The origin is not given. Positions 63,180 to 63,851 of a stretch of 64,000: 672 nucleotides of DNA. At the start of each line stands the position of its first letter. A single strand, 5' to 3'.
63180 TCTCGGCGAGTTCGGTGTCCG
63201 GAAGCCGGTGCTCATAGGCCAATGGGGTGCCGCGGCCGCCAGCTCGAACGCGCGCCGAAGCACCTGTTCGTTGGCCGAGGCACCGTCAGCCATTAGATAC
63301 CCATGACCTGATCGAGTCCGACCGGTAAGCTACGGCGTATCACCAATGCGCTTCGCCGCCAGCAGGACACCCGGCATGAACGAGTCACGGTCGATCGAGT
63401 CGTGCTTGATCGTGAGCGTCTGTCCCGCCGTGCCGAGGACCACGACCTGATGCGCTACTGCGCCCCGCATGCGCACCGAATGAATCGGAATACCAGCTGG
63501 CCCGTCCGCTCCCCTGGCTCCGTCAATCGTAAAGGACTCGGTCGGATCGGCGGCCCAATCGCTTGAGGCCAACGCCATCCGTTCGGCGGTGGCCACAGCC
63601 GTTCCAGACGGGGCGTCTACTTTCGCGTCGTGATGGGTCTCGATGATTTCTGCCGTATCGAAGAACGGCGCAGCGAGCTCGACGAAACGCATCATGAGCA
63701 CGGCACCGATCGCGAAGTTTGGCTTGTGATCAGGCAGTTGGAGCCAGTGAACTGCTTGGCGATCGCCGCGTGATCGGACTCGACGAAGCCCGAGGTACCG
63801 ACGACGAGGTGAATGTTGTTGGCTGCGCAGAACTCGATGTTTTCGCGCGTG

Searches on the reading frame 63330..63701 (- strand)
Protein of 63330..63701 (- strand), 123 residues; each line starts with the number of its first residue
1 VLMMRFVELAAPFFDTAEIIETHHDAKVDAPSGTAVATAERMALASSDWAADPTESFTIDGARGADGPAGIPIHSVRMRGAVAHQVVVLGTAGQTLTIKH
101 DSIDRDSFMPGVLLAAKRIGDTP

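Call 10: search_protein_families(library=pfam, proteins=[window:63330-63701:-], max_evalue=0.01)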
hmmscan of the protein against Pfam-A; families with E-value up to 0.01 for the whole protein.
window:63330-63701:- (123 aa): 1 family
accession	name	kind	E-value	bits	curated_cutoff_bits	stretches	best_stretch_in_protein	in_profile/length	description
PF05173.19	DapB_C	-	4.5e-30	104.7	27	1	2-119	4-107/121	Dihydrodipicolinate reductase, C-terminus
